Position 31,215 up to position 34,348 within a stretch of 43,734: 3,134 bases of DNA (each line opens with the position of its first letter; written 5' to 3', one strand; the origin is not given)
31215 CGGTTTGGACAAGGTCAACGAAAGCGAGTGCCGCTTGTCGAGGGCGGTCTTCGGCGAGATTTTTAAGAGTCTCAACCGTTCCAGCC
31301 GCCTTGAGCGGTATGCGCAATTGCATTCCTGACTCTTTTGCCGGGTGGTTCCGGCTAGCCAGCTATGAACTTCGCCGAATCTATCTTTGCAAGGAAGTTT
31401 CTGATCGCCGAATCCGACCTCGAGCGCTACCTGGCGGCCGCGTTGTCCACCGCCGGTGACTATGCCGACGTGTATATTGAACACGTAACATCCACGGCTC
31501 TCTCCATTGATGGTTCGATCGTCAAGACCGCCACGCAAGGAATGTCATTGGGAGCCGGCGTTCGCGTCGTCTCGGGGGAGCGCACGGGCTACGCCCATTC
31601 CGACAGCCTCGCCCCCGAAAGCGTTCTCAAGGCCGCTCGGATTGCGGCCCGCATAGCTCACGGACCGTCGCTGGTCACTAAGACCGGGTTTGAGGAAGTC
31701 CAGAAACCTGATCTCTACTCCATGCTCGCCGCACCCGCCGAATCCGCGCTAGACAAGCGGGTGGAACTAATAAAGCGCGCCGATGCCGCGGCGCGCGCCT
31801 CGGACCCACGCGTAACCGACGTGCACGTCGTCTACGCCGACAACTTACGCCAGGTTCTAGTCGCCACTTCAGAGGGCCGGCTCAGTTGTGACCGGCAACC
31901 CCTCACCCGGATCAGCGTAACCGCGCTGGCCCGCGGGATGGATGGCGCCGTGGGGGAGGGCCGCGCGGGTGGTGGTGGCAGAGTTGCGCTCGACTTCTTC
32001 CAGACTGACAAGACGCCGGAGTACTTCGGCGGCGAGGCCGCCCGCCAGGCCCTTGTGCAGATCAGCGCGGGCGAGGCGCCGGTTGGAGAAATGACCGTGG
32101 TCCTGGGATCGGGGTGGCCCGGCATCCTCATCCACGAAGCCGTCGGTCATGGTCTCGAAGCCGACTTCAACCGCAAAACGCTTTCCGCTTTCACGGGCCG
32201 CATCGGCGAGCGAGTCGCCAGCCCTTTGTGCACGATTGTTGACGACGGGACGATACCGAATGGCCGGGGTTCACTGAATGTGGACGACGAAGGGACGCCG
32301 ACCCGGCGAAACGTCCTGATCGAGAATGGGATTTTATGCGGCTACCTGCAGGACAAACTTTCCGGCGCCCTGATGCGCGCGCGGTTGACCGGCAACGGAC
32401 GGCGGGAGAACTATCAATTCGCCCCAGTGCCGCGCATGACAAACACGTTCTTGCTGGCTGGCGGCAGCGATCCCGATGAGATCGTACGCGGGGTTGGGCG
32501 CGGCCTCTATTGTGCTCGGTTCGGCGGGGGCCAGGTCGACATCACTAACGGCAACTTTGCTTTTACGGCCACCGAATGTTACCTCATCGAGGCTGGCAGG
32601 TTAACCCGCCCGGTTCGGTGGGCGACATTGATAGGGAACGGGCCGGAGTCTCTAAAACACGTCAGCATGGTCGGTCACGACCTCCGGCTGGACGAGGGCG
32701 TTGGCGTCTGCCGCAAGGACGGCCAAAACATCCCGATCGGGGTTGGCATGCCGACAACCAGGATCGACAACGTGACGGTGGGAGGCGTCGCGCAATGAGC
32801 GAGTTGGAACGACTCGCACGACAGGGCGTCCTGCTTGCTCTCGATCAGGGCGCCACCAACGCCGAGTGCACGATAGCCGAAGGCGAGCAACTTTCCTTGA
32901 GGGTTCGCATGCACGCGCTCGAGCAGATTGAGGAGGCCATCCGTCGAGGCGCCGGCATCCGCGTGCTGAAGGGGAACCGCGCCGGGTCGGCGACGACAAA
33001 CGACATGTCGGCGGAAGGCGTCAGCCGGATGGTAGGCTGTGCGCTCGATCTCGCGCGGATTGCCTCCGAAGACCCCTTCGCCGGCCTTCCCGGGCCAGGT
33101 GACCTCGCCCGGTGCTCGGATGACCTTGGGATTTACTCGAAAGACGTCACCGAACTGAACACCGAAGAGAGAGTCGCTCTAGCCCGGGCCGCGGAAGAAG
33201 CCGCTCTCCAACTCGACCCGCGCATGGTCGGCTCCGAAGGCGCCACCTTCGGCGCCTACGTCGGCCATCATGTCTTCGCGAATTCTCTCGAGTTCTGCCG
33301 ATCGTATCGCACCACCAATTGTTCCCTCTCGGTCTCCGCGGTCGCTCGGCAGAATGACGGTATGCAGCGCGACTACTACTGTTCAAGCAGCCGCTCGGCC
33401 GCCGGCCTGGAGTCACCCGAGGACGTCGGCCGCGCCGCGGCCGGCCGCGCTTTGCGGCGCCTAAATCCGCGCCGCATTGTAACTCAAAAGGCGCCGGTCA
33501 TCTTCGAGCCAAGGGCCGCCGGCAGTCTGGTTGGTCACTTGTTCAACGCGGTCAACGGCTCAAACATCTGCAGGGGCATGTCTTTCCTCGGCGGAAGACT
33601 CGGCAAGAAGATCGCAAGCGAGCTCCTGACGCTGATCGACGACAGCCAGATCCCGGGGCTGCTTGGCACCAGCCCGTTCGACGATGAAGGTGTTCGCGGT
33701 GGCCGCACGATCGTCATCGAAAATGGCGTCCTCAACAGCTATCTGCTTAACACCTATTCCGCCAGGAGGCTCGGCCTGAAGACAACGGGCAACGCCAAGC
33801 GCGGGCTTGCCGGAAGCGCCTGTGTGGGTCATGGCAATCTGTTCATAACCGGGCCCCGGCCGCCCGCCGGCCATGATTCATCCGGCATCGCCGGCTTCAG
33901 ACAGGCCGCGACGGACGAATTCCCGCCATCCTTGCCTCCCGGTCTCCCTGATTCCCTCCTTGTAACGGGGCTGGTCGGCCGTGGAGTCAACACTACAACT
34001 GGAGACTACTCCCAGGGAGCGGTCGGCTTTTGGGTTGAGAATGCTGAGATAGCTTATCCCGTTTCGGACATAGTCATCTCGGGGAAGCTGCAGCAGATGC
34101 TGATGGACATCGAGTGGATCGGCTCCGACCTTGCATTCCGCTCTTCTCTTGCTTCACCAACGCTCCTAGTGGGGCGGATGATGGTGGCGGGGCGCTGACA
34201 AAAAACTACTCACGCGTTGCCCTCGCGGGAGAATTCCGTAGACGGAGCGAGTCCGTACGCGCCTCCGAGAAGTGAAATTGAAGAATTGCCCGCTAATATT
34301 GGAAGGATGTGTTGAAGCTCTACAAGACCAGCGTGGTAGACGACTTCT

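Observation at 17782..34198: Sigma-54-controlled locus with four radical SAM enzymes, an ABC exporter, a small peptide ORF and TldD/PmbA: candidate novel RiPP system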

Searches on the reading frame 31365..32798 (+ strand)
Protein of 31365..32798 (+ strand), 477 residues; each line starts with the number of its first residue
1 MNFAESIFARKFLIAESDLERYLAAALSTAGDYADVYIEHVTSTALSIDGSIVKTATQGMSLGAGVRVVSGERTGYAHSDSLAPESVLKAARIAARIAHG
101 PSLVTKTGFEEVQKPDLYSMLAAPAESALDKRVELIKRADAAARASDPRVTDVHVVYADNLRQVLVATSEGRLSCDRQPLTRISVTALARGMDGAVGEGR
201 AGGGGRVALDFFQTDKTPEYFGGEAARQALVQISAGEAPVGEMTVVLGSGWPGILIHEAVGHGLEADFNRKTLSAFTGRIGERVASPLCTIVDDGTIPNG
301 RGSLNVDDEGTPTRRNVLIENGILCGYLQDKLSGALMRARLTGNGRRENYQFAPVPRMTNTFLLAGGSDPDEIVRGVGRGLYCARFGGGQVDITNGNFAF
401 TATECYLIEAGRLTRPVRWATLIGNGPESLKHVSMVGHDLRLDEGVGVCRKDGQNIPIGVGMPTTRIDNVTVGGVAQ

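Call 3: search_protein_families(library=pfam, proteins=[window:31365-32798:+], max_evalue=0.01)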
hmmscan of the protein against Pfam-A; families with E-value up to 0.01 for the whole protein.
window:31365-32798:+ (477 aa): 3 families
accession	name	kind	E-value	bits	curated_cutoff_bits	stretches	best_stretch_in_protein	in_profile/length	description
PF19289.4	PmbA_TldD_3rd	-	3.3e-61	206.7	22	1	241-474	2-220/220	PmbA/TldA metallopeptidase C-terminal domain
PF19290.4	PmbA_TldD_2nd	-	3e-17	63.5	20.9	1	127-232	6-108/109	PmbA/TldA metallopeptidase central domain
PF01523.21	PmbA_TldD_1st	-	8.2e-14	51.9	20.9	1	34-98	1-65/65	PmbA/TldA metallopeptidase domain 1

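Call 4: search_protein_families(library=ncbifam, proteins=[window:31365-32798:+], max_evalue=0.01)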
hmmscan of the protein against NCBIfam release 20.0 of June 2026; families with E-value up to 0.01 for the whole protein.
window:31365-32798:+ (477 aa): 3 families
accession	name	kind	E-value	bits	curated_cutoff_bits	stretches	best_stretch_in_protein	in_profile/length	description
NF008006.0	PRK10735.1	equivalog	3.9e-148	493.9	513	1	16-476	18-481/481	metalloprotease TldD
NF040952.1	Arch_mtprotase_TldD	equivalog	2.2e-59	201.4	635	1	22-473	3-443/443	zinc metalloprotease TldD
NF008268.0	PRK11040.1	equivalog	5.6e-18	64.9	438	1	19-441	14-426/446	metalloprotease PmbA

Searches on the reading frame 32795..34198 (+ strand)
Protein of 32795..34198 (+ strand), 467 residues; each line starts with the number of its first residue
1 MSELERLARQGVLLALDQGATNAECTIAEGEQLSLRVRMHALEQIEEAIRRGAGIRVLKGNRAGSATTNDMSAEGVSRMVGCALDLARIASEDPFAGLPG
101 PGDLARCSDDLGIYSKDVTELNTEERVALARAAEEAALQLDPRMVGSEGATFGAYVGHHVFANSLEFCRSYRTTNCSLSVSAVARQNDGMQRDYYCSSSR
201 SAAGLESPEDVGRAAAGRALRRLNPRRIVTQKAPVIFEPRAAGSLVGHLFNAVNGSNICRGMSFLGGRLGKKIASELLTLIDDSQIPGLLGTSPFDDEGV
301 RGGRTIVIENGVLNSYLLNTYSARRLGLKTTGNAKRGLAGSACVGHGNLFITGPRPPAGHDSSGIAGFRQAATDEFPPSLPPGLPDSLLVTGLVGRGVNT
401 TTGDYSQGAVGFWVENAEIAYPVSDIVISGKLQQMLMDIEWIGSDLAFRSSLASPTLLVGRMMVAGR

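Call 3: search_protein_families(library=pfam, proteins=[window:32795-34198:+], max_evalue=0.01)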
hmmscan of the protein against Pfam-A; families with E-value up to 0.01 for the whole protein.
window:32795-34198:+ (467 aa): 3 families
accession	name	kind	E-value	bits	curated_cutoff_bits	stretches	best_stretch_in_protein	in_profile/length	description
PF19289.4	PmbA_TldD_3rd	-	7.7e-66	221.8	22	1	230-466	1-220/220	PmbA/TldA metallopeptidase C-terminal domain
PF19290.4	PmbA_TldD_2nd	-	1.2e-16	61.5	20.9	1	118-223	3-109/109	PmbA/TldA metallopeptidase central domain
PF01523.21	PmbA_TldD_1st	-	2.1e-11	44.2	20.9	1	23-87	1-65/65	PmbA/TldA metallopeptidase domain 1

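Call 4: search_protein_families(library=ncbifam, proteins=[window:32795-34198:+], max_evalue=0.01)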
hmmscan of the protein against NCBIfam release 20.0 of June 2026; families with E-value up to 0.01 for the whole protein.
window:32795-34198:+ (467 aa): 3 families
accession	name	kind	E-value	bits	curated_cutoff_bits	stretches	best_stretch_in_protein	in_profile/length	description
NF008268.0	PRK11040.1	equivalog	1.6e-100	336.9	438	2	12-335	22-342/446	metalloprotease PmbA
NF040952.1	Arch_mtprotase_TldD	equivalog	5.3e-24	84.8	635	1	15-335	7-319/443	zinc metalloprotease TldD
NF008006.0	PRK10735.1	equivalog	1.3e-18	66.7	513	1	49-336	62-352/481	metalloprotease TldD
